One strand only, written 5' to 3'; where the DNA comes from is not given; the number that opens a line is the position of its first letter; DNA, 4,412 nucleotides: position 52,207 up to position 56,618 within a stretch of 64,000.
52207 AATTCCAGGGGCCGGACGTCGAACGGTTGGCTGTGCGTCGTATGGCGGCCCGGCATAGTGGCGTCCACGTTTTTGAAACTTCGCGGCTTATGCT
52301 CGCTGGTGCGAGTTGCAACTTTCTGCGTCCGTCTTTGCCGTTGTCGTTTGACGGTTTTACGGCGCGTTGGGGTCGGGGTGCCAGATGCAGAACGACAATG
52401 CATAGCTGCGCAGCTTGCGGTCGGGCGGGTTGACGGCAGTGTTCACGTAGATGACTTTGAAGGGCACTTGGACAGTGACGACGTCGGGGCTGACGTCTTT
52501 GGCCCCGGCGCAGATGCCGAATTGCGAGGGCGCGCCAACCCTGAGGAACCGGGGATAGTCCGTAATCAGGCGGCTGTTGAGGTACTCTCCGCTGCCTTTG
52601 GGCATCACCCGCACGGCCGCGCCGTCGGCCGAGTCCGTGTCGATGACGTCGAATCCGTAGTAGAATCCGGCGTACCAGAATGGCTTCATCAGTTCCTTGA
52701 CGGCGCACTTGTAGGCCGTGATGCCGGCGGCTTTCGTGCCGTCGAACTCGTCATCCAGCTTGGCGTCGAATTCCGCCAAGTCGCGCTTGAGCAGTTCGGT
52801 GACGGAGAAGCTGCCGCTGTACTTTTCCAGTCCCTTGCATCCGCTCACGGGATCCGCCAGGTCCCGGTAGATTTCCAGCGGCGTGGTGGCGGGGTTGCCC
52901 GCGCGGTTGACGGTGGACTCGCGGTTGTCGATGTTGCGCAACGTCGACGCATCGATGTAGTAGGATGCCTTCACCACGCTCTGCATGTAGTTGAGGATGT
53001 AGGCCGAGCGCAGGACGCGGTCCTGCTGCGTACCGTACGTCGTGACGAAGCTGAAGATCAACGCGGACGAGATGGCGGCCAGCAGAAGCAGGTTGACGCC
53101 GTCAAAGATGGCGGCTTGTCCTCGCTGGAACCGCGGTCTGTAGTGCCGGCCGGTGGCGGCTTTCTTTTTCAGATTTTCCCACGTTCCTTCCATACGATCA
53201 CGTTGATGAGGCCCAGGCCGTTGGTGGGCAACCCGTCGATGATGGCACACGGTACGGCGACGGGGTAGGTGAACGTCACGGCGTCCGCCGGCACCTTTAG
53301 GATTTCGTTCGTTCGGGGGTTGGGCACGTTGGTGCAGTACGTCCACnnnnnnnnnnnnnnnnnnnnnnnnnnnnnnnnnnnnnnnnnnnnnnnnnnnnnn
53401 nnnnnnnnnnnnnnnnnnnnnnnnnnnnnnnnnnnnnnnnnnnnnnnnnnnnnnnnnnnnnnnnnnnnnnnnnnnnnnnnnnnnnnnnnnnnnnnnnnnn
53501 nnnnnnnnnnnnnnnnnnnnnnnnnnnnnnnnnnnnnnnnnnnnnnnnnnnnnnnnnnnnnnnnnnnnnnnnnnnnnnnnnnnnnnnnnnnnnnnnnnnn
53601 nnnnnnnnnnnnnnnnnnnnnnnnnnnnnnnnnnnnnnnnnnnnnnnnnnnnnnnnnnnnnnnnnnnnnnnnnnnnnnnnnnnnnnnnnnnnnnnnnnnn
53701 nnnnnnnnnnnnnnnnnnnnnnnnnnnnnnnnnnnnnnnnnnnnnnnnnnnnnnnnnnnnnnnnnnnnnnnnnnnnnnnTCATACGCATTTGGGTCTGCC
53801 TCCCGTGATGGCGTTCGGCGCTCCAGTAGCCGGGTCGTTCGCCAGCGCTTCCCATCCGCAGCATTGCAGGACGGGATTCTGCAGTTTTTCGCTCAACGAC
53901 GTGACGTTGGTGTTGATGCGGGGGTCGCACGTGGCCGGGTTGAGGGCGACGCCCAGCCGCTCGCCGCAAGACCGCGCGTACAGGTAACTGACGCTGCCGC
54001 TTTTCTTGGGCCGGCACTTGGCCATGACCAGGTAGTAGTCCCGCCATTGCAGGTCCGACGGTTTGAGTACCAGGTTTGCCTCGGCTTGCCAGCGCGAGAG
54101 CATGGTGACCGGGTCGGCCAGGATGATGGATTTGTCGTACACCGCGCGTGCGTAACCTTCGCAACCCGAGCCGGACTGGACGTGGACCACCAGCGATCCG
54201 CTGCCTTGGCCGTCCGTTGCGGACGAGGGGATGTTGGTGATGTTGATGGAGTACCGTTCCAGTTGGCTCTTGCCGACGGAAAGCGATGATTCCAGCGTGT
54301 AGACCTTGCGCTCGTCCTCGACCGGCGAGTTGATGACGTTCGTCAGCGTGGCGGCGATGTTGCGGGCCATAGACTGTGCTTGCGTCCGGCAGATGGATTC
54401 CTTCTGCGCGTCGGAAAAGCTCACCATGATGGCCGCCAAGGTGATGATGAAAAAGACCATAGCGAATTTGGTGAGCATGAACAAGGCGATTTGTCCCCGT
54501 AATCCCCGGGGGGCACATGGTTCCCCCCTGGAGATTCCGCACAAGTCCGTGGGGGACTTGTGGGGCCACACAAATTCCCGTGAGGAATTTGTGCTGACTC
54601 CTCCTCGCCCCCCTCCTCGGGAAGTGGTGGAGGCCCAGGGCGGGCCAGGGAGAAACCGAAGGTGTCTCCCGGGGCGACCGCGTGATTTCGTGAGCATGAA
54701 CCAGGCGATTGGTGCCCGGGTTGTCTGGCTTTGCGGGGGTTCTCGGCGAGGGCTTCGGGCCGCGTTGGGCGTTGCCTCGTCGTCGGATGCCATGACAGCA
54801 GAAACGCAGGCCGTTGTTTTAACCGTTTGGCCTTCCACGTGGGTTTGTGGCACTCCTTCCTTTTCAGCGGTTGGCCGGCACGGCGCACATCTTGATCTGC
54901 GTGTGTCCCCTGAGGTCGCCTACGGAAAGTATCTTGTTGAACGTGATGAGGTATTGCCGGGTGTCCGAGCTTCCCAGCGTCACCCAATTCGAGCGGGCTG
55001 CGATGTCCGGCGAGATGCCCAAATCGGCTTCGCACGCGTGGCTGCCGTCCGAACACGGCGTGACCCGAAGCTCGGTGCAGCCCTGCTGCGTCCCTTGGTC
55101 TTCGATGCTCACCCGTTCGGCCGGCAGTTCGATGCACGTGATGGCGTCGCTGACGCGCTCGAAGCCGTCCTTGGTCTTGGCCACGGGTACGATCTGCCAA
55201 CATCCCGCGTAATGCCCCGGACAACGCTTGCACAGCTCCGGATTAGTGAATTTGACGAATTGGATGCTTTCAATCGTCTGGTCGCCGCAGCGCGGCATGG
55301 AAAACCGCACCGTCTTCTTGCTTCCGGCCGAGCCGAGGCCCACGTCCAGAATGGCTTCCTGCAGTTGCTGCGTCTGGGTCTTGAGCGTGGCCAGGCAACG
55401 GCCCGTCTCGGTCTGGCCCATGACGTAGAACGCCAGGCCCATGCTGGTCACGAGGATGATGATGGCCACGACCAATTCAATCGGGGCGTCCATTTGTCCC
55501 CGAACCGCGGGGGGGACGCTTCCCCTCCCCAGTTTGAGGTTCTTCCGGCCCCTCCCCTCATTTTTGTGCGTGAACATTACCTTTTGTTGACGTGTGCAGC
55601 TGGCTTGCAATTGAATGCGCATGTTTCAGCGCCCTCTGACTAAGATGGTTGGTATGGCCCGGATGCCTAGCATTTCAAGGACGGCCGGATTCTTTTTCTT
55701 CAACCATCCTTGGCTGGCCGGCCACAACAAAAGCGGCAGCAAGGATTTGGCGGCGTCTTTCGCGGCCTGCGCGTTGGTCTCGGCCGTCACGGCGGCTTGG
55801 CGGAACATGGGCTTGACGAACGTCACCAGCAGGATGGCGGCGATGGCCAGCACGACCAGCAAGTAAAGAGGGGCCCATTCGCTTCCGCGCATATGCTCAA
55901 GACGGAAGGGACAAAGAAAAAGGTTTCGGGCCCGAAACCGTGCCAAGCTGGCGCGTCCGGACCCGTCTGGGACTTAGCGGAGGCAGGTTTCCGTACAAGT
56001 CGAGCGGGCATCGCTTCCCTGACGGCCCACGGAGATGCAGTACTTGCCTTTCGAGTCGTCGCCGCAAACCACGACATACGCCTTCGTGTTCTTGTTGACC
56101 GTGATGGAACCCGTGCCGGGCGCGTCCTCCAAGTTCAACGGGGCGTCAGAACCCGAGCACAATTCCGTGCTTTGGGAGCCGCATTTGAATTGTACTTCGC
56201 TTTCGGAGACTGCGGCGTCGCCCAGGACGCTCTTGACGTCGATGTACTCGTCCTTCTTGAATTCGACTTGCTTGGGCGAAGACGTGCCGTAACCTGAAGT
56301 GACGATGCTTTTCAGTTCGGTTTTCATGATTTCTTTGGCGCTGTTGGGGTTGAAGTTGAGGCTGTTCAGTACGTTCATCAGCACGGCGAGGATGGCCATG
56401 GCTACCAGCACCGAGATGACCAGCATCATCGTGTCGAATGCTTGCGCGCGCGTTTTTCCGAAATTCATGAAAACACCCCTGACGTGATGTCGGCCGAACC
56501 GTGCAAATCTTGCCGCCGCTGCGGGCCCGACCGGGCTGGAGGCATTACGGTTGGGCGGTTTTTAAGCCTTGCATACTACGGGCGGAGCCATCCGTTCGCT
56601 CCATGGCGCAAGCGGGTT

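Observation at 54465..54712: Pilin gene 5' end is built from a structured G/C-tract element bracketed by a 29-bp duplication of the mature pilin N-terminus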

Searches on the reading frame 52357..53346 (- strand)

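Call 49: search_protein_families(library=pfam, proteins=[window:52357-53346:-], max_evalue=0.01)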
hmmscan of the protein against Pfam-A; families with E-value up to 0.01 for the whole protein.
window:52357-53346:- (329 aa): 0 families

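Call 69: search_protein_families(library=ncbifam, proteins=[window:52357-53346:-], max_evalue=1)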
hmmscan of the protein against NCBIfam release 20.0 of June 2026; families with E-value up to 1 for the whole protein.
window:52357-53346:- (329 aa): 1 family
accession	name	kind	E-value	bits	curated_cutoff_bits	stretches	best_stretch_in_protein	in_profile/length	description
NF010271.0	PRK13718.1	subfamily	0.081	13.1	94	1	90-143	22-74/84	conjugal transfer protein TrbE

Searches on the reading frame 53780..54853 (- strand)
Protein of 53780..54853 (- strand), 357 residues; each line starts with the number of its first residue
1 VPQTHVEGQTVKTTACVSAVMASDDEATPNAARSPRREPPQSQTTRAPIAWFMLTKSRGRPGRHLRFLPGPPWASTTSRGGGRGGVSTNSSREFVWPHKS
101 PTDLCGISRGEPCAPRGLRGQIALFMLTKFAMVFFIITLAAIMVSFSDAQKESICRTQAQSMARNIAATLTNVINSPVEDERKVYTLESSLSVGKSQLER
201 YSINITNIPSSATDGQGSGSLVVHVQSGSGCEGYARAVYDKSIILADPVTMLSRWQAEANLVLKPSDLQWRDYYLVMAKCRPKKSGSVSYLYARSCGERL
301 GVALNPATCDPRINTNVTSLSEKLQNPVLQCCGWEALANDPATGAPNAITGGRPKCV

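Call 15: find_homologous_proteins(query=window:53780-54853:-, max_evalue=0.001)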
Query window:53780-54853:- (357 aa): 20 proteins with E <= 0.001 among 2969 candidates.
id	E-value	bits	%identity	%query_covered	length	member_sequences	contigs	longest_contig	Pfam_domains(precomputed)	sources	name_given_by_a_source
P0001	1.1e-148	513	100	65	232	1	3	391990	-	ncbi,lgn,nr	ncbi:hypothetical protein HYV43_01185 [Candidatus Micrarchaeota archaeon]|nr:hypothetical protein [C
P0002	4.5e-123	429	66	87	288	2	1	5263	-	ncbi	-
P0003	3.8e-113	396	75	67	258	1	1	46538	-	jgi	-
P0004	1.9e-106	374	59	85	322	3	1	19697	-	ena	-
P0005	2.9e-104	367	71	67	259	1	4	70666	-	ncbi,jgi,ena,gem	-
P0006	2.7e-101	357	66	68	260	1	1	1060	-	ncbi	-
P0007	5.5e-101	356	67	67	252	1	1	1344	-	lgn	-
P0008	1.2e-98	348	67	67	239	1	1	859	-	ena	-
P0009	1.3e-80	289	60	64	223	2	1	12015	-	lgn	-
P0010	3.3e-80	288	60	65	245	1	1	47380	-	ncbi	-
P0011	1.1e-70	257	57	62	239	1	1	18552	-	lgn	-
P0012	2.3e-66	242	54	62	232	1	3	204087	-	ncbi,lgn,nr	ncbi:hypothetical protein HY572_02190 [Candidatus Micrarchaeota archaeon]|nr:hypothetical protein [C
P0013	8.0e-66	241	52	67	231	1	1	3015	-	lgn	-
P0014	3.6e-49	186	47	62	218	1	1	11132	-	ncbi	-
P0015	1.3e-30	125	39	64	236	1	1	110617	-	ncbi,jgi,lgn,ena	ncbi:MAG: hypothetical protein WC607_03585 [Candidatus Micrarchaeia archaeon]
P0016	3.1e-29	120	38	64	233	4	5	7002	-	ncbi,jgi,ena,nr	ncbi:hypothetical protein COX86_02700 [Candidatus Micrarchaeota archaeon CG_4_10_14_0_2_um_filter_60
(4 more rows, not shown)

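Call 19: find_encoding_contigs(protein=P0002, flank=3000, max_places=2)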
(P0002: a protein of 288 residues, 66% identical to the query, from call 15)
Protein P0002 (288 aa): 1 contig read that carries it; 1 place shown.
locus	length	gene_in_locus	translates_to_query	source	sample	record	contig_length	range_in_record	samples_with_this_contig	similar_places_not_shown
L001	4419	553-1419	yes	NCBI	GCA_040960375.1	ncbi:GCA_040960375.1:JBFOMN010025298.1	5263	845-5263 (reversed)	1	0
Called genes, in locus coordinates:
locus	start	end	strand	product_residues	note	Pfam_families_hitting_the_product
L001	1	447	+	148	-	?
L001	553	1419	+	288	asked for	-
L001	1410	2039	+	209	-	-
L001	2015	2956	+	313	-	-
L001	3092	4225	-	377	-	-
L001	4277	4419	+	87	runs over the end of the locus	-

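Call 20: find_encoding_contigs(protein=P0004, flank=3000, max_places=2)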
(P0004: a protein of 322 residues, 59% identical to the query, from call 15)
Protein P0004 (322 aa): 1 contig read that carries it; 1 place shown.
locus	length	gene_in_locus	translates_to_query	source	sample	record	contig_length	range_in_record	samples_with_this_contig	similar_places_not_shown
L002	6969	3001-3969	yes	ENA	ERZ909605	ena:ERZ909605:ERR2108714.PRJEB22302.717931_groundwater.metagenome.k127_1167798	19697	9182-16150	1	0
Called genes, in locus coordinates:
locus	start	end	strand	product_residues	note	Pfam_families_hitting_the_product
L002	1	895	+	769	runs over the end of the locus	-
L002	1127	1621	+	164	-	-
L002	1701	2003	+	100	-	-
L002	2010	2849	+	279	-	-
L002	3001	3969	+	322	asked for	-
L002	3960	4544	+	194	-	-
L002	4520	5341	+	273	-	-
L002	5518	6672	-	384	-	-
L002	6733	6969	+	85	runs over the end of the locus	-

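Call 21: find_encoding_contigs(protein=P0010, flank=3000, max_places=2)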
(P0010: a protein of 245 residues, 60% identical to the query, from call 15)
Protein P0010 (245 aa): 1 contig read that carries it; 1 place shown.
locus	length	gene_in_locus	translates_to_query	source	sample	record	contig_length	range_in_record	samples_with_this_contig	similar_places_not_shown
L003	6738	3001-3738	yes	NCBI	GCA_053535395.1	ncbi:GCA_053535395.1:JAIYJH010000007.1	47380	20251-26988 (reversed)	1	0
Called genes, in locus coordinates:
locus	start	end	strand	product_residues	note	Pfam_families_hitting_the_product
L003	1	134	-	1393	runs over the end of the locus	-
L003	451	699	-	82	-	-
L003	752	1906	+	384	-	-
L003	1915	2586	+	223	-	-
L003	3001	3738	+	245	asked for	-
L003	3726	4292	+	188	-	-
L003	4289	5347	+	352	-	-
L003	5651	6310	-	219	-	-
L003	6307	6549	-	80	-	-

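Call 25: find_encoding_contigs(protein=P0003, flank=3000, max_places=1)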
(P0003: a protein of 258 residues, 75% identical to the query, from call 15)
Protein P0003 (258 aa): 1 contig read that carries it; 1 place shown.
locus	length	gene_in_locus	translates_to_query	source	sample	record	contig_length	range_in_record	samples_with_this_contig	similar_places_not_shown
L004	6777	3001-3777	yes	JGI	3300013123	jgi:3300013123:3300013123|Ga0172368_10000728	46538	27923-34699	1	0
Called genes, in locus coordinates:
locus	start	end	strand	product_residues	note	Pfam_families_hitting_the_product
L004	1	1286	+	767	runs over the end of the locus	-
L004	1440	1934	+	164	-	-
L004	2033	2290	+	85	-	-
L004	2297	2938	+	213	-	-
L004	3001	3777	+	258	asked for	-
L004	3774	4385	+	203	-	-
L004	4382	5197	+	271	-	-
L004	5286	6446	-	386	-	-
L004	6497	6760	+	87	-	-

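Call 26: find_encoding_contigs(protein=P0005, flank=3000, max_places=1)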
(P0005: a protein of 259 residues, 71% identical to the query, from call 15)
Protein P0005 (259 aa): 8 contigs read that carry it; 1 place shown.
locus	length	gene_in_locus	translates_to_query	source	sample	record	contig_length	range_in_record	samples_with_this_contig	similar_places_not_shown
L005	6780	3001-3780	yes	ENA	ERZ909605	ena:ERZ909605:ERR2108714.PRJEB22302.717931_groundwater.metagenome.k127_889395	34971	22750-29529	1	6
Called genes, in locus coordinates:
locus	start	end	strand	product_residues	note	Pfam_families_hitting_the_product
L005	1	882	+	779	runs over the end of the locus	-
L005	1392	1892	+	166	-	-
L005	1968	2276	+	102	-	-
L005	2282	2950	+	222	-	-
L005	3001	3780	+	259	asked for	-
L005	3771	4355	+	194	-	-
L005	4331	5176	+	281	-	-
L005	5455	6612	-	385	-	-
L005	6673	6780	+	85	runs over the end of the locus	-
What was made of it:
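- Filled (L002) and empty (L005) alleles co-occur in one groundwater metagenome (calls 20, 26).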

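Call 27: find_encoding_contigs(protein=P0009, flank=3000, max_places=1)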
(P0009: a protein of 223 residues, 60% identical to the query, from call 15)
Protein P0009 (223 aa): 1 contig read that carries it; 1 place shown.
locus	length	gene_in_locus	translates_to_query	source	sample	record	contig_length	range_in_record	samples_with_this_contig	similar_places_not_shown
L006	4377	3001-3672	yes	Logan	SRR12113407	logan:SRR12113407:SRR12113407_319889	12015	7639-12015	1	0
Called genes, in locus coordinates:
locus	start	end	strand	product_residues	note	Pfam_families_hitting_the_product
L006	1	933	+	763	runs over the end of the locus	-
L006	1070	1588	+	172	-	-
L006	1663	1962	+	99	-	-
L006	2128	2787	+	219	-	-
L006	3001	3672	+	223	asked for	-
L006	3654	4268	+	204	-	-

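Call 28: find_encoding_contigs(protein=P0014, flank=3000, max_places=1)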
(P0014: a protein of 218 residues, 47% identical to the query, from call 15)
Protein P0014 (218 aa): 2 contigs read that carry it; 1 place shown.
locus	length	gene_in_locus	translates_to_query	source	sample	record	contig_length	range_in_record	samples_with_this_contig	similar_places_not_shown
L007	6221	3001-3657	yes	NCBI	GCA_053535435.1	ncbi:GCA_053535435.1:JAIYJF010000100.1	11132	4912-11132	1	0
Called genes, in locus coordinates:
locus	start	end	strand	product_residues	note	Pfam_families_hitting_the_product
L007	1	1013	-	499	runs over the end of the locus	PF00391:PEP-utilizers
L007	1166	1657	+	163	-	-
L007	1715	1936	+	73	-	-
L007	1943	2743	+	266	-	-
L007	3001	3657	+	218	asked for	-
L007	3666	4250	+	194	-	-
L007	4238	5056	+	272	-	-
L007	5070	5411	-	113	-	-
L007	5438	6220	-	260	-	?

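Call 64: find_encoding_contigs(protein=P0001, flank=1500, max_places=6)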
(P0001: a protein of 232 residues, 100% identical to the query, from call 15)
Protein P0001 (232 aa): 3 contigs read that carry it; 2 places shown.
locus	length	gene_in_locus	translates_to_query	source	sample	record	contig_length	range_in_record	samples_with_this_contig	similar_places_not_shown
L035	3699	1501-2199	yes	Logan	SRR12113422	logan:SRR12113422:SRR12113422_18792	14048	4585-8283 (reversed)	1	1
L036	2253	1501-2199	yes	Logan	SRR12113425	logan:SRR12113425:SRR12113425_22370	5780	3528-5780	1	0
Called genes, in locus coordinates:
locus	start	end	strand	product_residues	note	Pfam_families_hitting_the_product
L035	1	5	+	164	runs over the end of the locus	-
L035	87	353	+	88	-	-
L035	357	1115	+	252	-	-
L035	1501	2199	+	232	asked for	-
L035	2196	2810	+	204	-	-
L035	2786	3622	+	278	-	-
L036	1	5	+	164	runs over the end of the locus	-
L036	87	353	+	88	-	-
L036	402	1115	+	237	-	-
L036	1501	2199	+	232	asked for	-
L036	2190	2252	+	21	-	?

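Call 66: find_encoding_contigs(protein=P0012, flank=1200, max_places=1)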
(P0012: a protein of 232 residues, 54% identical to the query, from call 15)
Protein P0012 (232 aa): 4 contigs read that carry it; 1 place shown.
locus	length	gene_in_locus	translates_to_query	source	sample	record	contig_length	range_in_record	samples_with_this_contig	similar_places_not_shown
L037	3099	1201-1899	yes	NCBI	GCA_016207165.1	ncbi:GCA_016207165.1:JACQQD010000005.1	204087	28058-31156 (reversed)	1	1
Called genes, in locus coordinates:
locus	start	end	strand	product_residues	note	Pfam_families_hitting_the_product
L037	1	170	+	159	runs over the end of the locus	-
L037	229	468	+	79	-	-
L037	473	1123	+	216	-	-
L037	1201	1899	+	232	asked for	-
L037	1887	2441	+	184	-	-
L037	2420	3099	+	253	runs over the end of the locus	-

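Call 67: find_encoding_contigs(protein=P0016, flank=1200, max_places=1)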
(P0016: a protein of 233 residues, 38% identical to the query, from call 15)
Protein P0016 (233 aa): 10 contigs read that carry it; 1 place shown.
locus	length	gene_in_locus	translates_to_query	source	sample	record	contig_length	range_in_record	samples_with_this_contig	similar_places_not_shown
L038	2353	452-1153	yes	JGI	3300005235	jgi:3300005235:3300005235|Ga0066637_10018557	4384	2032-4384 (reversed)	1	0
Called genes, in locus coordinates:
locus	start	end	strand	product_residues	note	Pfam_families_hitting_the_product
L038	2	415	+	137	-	?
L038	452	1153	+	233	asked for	-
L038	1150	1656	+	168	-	-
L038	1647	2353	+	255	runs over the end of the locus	-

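Call 69: search_protein_families(library=ncbifam, proteins=[P0003, P0012, window:53780-54793:-], max_evalue=1)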
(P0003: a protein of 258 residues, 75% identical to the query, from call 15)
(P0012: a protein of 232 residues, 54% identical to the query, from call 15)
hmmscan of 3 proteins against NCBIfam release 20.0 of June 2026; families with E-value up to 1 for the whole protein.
P0003 (258 aa): 1 family
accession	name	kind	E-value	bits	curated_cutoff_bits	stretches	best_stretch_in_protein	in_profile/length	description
NF042931.1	SAG1386_EF1546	equivalog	0.013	15.6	80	1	7-131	13-120/158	SAG1386/EF1546 family surface-associated protein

P0012 (232 aa): 3 families
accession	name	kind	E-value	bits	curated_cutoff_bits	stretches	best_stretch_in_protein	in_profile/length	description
NF004703.2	PRK06041.1-1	equivalog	0.031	12.6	570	1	9-84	159-230/525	archaellar assembly protein ArlJ/FlaJ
NF040525.1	SrtB_LPKTxSAVK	exception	0.032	13.2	200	1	153-182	210-239/261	class B sortase, LPKTxAVK-specific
TIGR02860.1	spore_IV_B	equivalog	0.16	10.9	305.25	1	76-106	315-345/402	SpoIVB peptidase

window:53780-54793:- (337 aa): 0 families

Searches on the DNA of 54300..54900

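Call 6: search_rna_families(source=window, start=54300, end=54900, threshold=evalue, max_evalue=10, show_alignments=3)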
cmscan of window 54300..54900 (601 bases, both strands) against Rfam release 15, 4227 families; matches with E-value up to 10: 6.
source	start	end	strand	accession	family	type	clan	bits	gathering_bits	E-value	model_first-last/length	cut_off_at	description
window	54594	54675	+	RF01744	livK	Cis-reg;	-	20.5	65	1.2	1-84/84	no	livK RNA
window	54437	54470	+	RF00323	snoR79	Gene; snRNA; snoRNA; CD-box;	-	15.7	80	3.4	1-65/65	no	Small nucleolar RNA R79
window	54701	54729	+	RF01697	Chlorobi-RRM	Cis-reg;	-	15.3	45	2.9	30-58/73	no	Chlorobi-RRM RNA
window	54562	54640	+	RF01768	flavi_FSE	Cis-reg; frameshift_element;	-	11.6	43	6.8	1-62/62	no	ribosomal frameshift site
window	54440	54454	+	RF01122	sR39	Gene; snRNA; snoRNA; CD-box;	-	10.3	50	6.4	1-56/56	no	Small nucleolar RNA sR39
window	54300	54365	+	RF00223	IRES_Bip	Cis-reg; IRES;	-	8.8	40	2.1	193-263/263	5'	bip internal ribosome entry site (IRES)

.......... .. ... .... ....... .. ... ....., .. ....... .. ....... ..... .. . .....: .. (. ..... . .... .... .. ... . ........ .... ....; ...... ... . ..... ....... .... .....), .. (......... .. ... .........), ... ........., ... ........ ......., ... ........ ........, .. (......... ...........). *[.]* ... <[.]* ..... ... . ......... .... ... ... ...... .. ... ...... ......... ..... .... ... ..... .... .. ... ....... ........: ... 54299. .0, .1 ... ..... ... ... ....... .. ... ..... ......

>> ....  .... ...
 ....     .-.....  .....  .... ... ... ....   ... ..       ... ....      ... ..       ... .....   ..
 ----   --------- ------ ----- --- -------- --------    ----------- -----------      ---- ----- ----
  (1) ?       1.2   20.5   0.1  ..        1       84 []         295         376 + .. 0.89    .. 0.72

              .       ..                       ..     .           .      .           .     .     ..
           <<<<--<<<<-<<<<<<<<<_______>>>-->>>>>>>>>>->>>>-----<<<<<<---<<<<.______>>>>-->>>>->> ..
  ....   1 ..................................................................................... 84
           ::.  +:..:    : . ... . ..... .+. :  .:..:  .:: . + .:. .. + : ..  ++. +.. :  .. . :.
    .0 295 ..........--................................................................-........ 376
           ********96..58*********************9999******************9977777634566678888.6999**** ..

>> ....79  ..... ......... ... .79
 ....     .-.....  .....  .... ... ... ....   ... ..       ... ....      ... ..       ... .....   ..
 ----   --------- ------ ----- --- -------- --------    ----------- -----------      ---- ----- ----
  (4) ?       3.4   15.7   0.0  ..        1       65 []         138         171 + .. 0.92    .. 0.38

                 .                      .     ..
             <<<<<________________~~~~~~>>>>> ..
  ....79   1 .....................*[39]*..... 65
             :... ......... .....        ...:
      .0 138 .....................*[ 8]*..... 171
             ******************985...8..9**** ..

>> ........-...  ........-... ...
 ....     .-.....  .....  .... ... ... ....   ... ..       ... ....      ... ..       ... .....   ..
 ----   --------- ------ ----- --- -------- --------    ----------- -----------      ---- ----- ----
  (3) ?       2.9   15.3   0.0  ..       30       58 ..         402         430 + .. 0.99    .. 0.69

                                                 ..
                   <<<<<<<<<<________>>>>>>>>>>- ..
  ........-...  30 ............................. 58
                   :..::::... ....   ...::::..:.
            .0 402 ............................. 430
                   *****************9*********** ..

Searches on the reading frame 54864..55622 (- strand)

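Call 49: search_protein_families(library=pfam, proteins=[window:54864-55622:-], max_evalue=0.01)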
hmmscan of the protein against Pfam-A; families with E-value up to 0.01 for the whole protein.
window:54864-55622:- (252 aa): 0 families

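Call 69: search_protein_families(library=ncbifam, proteins=[window:54864-55622:-], max_evalue=1)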
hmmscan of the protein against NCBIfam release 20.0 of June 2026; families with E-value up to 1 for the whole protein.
window:54864-55622:- (252 aa): 1 family
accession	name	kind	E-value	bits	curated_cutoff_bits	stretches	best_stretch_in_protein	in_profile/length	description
NF033683.1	di_4Fe-4S_YfhL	equivalog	0.053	13.9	86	1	109-148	16-57/80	YfhL family 4Fe-4S dicluster ferredoxin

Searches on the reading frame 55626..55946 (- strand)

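Call 69: search_protein_families(library=ncbifam, proteins=[window:55626-55946:-], max_evalue=1)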
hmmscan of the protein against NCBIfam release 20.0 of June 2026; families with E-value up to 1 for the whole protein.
window:55626-55946:- (106 aa): 1 family
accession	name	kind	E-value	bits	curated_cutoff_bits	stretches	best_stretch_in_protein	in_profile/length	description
NF040999.1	pilin_ComGC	equivalog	0.15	12.2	75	1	29-63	9-43/84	competence type IV pilus major pilin ComGC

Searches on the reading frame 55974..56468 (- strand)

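Call 49: search_protein_families(library=pfam, proteins=[window:55974-56468:-], max_evalue=0.01)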
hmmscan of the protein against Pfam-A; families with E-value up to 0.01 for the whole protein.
window:55974-56468:- (164 aa): 0 families

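Call 69: search_protein_families(library=ncbifam, proteins=[window:55974-56468:-], max_evalue=1)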
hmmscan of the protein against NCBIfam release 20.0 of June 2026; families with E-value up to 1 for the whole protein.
window:55974-56468:- (164 aa): 2 families
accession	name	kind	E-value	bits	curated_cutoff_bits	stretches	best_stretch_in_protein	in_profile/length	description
TIGR04149.1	GG_sam_targ_CFB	domain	0.078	12.9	25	1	31-55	1-25/43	TIGR04149 family rSAM-modified RiPP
NF002096.0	PRK00939.1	subfamily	0.13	12.5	98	1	18-93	27-100/102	stress response translation initiation inhibitor YciH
